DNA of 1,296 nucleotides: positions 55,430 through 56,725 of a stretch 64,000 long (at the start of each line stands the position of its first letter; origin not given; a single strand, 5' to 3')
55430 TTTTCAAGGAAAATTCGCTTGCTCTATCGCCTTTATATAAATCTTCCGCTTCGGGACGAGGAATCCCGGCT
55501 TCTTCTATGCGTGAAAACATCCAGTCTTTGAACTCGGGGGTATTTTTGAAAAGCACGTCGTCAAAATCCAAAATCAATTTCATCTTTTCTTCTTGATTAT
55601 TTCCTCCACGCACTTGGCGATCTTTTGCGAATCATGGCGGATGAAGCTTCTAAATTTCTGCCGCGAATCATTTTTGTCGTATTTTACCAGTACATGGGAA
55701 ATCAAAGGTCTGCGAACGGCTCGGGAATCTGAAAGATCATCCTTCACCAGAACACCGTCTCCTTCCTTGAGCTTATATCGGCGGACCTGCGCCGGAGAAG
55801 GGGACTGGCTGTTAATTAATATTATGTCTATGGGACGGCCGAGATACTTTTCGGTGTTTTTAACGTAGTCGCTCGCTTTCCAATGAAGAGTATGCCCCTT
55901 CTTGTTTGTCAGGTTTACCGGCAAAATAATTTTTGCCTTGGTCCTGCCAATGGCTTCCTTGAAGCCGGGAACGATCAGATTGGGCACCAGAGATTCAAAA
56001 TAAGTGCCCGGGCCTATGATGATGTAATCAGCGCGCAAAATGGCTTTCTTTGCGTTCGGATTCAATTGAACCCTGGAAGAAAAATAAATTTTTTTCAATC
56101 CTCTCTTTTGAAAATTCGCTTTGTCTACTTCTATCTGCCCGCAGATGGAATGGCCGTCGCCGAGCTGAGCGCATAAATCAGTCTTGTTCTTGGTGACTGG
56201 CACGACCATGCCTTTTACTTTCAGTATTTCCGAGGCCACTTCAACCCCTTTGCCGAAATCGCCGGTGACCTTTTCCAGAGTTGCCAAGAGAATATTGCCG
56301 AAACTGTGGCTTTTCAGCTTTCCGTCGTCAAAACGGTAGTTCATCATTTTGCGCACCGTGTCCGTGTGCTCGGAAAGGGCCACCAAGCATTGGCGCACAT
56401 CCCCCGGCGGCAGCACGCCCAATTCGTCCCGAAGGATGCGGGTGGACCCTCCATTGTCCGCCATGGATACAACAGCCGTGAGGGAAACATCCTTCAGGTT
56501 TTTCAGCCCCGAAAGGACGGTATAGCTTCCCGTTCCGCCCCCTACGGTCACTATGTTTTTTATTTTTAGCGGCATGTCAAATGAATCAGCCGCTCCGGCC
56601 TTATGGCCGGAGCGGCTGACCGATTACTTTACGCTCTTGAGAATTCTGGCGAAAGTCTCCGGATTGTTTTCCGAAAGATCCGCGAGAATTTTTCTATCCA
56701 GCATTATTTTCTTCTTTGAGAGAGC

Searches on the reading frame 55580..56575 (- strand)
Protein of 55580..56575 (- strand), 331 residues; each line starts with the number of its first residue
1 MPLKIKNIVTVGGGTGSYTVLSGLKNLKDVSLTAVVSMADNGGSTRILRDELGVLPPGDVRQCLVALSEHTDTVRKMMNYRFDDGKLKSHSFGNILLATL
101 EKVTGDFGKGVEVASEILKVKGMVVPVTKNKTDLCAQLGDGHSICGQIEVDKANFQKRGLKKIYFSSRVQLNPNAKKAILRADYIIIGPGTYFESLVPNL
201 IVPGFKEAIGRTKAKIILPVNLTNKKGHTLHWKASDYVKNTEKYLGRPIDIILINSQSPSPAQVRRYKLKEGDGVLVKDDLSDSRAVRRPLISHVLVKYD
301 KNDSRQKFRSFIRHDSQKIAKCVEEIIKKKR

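Call 36: find_encoding_contigs(protein=window:55580-56575:-, flank=10000, max_places=1)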
Protein window:55580-56575:- (331 aa): 17 contigs read that carry it; 1 place shown.
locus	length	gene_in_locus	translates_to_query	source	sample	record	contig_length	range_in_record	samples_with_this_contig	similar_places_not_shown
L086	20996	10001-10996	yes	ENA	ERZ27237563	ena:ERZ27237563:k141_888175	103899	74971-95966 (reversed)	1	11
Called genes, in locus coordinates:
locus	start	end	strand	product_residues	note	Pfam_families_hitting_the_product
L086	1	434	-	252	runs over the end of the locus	PF03848:TehB (weak), PF13489:Methyltransf_23, PF01209:Ubie_methyltran, PF05175:MTS (faint), PF13649:Methyltransf_25, PF13847:Methyltransf_31, PF08241:Methyltransf_11, PF08242:Methyltransf_12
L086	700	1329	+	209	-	PF09335:VTT_dom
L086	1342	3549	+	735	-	PF17191:RecG_wedge, PF01336:tRNA_anti-codon (weak), PF00270:DEAD, PF04851:ResIII (weak), PF00271:Helicase_C, PF19833:RecG_dom3_C (weak)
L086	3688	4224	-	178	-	-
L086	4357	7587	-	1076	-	PF06480:FtsH_ext (weak), PF14890:Intein_splicing, PF14528:LAGLIDADG_3, PF00004:AAA, PF17862:AAA_lid_3, PF01434:Peptidase_M41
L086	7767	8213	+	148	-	PF01668:SmpB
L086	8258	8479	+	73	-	-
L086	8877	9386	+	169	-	PF05198:IF3_N, PF00707:IF3_C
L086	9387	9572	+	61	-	PF01632:Ribosomal_L35p (weak)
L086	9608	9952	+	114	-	PF00453:Ribosomal_L20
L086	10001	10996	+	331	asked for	PF01933:CofD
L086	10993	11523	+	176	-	-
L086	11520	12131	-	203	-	PF18306:LDcluster4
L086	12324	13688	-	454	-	PF00753:Lactamase_B, PF23023:Anti-Pycsar_Apyc1, PF12706:Lactamase_B_2 (weak), PF16661:Lactamase_B_6, PF10996:Beta-Casp, PF07521:RMMBL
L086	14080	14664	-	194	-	PF00334:NDK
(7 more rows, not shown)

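Call 37: search_protein_families(library=ncbifam, proteins=[window:55580-56575:-], max_evalue=0.001)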
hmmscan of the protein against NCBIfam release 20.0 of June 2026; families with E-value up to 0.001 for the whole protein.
window:55580-56575:- (331 aa): 3 families
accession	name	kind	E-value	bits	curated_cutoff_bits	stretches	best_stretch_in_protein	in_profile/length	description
TIGR01826.1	CofD_related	subfamily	3.7e-79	266.4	196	1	8-327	1-309/310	uridine diphosphate-N-acetylglucosamine-binding protein YvcK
TIGR04357.1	CofD_rel_GAK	hypoth_equivalog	2e-20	73.5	340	2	77-232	126-292/368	GAK system CofD-like protein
TIGR01819.1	F420_cofD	equivalog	4.8e-05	22.5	257.45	0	166-213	173-220/301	2-phospho-L-lactate transferase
